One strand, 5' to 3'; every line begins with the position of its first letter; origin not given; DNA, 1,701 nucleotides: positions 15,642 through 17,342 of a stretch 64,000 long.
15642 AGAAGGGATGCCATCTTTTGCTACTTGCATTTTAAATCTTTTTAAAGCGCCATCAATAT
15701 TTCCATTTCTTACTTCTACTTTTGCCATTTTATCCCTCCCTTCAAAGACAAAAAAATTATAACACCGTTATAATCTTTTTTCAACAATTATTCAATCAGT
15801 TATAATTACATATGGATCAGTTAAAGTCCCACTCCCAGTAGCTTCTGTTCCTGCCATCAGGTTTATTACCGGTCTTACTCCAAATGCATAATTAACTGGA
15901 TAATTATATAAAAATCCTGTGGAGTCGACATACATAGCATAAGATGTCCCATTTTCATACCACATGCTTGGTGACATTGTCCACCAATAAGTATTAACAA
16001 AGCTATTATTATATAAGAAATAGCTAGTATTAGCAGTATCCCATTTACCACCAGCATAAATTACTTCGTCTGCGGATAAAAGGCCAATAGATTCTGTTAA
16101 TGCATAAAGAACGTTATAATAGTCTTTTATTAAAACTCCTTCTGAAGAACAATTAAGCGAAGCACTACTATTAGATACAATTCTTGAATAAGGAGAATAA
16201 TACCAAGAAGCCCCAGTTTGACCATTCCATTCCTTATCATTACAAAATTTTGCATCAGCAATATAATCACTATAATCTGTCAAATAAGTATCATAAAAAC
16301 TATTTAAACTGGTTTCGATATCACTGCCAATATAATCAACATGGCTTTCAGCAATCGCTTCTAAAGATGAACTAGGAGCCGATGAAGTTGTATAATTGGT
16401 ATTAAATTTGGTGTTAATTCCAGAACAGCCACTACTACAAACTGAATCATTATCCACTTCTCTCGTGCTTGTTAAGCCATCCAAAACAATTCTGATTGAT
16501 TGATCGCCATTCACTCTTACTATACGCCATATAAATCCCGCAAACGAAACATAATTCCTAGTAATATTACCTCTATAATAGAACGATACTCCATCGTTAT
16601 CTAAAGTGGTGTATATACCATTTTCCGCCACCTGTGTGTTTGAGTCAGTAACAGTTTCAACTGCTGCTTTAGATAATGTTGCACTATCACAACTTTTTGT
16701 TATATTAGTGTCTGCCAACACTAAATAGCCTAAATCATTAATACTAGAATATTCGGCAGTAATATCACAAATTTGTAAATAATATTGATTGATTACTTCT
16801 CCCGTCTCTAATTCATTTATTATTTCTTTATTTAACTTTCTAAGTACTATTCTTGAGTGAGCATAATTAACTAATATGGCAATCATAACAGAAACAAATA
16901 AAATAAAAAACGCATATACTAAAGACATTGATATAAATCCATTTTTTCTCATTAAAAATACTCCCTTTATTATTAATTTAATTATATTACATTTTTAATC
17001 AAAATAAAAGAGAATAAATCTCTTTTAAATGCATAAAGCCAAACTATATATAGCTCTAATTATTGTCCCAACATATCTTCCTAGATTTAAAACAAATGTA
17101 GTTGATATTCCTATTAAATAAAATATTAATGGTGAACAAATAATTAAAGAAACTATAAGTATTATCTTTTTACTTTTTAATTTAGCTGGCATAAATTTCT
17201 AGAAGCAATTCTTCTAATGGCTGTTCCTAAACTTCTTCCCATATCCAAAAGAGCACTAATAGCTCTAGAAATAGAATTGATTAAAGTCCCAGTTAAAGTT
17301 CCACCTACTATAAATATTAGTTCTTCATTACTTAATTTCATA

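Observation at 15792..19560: Class II double-glycine bacteriocin locus hidden below the ORF-size cut-off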

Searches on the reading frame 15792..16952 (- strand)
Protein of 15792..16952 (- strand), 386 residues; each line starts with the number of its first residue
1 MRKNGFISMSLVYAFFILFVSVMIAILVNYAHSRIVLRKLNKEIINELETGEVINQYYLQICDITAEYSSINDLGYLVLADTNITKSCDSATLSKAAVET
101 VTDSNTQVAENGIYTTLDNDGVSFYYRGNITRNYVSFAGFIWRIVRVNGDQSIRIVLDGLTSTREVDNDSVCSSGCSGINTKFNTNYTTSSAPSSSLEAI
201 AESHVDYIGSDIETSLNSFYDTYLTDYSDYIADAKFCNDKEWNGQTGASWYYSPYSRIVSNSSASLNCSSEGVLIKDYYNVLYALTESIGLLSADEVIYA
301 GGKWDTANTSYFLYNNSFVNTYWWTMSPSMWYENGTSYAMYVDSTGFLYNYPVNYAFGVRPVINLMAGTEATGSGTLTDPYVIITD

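Call 4: search_protein_families(library=pfam, proteins=[window:15792-16952:-], max_evalue=0.1)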
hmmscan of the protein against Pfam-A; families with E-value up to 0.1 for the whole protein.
window:15792-16952:- (386 aa): 1 family
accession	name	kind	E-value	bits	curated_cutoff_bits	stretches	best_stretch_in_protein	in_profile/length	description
PF19789.6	DUF6273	-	8.9e-06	26.1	23.5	1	284-365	80-170/172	Domain of unknown function (DUF6273)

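Call 5: search_protein_families(library=ncbifam, proteins=[window:15792-16952:-], max_evalue=0.1)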
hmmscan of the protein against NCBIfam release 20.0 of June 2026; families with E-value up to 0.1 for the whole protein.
window:15792-16952:- (386 aa): 1 family
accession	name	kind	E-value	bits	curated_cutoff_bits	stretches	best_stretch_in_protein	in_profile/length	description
TIGR04478.1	rSAM_YfkAB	equivalog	0.023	14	250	1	20-114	88-178/363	radical SAM/CxCxxxxC motif protein YfkAB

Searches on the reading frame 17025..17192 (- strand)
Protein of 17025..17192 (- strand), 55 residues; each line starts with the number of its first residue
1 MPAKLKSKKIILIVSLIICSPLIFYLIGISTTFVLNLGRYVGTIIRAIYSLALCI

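Call 4: search_protein_families(library=pfam, proteins=[window:17025-17192:-], max_evalue=0.1)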
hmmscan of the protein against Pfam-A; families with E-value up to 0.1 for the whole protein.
window:17025-17192:- (55 aa): 0 families

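Call 5: search_protein_families(library=ncbifam, proteins=[window:17025-17192:-], max_evalue=0.1)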
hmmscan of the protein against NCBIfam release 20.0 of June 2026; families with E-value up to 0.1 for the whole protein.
window:17025-17192:- (55 aa): 1 family
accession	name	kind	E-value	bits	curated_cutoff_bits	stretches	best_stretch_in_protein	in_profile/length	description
TIGR02184.2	Myco_arth_vir_N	domain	0.025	14.6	25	1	4-23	3-21/33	MspA/MspB/MIB-like signal-anchor domain-contatining protein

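Call 9: find_homologous_proteins(query=window:17025-17192:-, max_evalue=1)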
Query window:17025-17192:-: no candidate shares three 5-residue words with the query. No homologue found.

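Call 30: search_protein_families(library=pfam, alignment_id=A2, max_evalue=1)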
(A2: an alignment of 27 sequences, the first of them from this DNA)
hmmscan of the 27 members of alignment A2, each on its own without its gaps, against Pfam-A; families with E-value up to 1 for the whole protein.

A. member 1, seq(55 aa): 0 families

B. families by the number of members that match (of 27 scanned): 18 families
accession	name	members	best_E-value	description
PF13800.11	Sigma_reg_N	3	0.18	Sigma factor regulator N-terminal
PF12911.12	OppC_N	2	0.085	N-terminal TM domain of oligopeptide transport permease C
PF17204.8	Sid-5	2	0.17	Sid-5 family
PF24226.1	DUF7442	1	0.014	Phage membrane protein Family of unknown function (DUF7442)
PF09446.15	VMA21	1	0.037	VMA21-like domain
PF20136.4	DUF6526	1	0.046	Family of unknown function (DUF6526)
PF06900.16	DUF1270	1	0.05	Protein of unknown function (DUF1270)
PF05297.16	Herpes_LMP1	1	0.065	Herpesvirus latent membrane protein 1 (LMP1)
PF23011.2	PHD-1st_NSD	1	0.088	Histone-lysine N-methyltransferase NSD-like, PHD zinc finger 1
PF15706.10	TMEM132_C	1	0.14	TMEM132 C-terminal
PF01384.25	PHO4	1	0.2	Phosphate transporter family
PF12682.12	Flavodoxin_4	1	0.2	Flavodoxin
PF08294.17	TIM21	1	0.21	TIM21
PF06837.17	Fijivirus_P9-2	1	0.26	Fijivirus P9-2 protein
PF05061.18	Pox_A11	1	0.62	Poxvirus A11 Protein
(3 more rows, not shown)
